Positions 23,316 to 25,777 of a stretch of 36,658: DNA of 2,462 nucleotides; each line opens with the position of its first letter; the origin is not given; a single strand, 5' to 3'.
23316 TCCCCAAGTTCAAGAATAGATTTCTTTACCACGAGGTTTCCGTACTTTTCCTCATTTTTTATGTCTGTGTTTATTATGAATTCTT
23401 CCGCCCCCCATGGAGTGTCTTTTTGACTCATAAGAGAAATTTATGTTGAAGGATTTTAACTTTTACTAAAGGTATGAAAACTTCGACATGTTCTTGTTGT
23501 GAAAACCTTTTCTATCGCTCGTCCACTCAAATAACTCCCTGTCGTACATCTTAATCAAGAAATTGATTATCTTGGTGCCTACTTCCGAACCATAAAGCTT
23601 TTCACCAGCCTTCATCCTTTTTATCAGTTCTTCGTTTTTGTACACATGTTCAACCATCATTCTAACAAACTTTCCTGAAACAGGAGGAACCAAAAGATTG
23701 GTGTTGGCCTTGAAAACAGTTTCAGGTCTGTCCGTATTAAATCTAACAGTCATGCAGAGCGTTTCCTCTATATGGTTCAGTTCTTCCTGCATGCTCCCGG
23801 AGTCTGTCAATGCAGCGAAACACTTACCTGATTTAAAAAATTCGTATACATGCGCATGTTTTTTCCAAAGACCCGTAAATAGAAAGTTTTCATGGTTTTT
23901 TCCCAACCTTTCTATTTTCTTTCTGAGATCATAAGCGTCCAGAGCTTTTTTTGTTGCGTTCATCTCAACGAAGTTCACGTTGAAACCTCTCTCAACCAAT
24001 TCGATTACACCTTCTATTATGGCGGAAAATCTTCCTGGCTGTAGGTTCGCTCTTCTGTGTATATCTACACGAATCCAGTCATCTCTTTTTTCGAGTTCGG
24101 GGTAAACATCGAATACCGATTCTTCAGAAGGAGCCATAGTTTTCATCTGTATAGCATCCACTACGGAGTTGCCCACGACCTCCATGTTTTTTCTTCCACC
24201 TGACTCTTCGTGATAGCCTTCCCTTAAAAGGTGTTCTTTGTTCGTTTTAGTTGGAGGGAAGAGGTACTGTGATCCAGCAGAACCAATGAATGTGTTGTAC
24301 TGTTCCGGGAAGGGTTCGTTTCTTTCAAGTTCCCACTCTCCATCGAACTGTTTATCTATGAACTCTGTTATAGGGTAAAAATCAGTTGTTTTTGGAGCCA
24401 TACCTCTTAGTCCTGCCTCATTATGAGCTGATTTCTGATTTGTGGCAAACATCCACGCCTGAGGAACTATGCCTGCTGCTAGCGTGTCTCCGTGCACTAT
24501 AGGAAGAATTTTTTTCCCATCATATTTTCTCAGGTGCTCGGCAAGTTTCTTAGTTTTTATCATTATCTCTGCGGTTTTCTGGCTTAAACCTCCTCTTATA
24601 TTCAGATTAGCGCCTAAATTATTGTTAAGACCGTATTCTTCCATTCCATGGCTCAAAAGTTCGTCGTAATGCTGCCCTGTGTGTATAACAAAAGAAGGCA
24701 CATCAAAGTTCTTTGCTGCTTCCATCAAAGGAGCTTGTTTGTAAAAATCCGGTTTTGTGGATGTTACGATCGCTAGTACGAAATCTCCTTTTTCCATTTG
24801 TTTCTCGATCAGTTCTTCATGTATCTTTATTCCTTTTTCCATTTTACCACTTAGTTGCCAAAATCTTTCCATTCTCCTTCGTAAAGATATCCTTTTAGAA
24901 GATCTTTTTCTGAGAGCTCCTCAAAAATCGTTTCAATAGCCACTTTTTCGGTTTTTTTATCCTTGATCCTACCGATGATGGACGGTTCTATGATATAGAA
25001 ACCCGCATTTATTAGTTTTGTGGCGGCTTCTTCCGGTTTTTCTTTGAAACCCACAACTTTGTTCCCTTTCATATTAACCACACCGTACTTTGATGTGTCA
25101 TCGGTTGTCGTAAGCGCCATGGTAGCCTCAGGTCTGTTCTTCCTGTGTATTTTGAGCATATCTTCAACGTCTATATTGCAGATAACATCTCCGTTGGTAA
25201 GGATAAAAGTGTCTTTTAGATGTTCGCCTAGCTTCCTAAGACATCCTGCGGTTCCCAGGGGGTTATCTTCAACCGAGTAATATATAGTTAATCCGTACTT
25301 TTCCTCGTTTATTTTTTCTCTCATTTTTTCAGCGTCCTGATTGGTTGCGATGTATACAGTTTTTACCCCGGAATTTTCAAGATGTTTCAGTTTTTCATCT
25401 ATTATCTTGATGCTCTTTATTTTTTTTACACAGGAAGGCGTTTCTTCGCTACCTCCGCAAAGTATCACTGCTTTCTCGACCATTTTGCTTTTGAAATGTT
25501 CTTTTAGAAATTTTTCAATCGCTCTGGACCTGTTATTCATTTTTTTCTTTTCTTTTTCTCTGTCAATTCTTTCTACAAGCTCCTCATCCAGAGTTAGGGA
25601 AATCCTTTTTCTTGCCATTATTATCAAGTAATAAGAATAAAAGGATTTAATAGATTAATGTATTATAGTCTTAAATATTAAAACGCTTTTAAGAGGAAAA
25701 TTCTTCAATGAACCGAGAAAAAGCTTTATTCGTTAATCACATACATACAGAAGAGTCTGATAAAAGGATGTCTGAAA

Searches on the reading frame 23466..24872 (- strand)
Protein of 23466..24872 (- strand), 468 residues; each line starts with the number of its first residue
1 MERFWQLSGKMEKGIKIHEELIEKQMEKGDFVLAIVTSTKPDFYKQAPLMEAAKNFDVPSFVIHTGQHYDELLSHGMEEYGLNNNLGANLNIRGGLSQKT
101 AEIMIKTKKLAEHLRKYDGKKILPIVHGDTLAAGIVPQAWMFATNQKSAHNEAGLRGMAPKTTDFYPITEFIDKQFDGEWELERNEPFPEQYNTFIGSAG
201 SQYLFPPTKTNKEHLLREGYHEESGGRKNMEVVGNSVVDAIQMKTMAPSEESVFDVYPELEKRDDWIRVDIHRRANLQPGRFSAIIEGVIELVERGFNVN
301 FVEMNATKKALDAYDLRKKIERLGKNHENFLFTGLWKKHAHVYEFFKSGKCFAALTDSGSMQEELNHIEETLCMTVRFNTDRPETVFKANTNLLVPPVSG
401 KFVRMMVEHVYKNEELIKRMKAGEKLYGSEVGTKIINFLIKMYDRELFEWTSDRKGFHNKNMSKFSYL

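Call 69: search_protein_families(library=pfam, proteins=[window:23466-24872:-], max_evalue=0.0001)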
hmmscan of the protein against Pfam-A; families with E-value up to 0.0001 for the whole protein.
window:23466-24872:- (468 aa): 1 family
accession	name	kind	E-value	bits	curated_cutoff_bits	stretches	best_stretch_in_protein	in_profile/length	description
PF02350.25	Epimerase_2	-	2.4e-28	99.4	30.6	2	183-435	105-342/347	UDP-N-acetylglucosamine 2-epimerase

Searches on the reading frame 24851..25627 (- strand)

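Call 70: search_protein_families(library=pfam, proteins=[window:24851-25627:-], max_evalue=0.0001)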
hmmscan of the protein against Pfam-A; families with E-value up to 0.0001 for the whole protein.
window:24851-25627:- (258 aa): 2 families
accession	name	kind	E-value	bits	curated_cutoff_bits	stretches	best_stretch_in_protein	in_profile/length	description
PF00483.29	NTP_transferase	-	2.9e-29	102.8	21.2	1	66-258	24-231/245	Nucleotidyl transferase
PF01402.27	RHH_1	-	2.1e-05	24.7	20.5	1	8-43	1-35/39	Ribbon-helix-helix protein, copG family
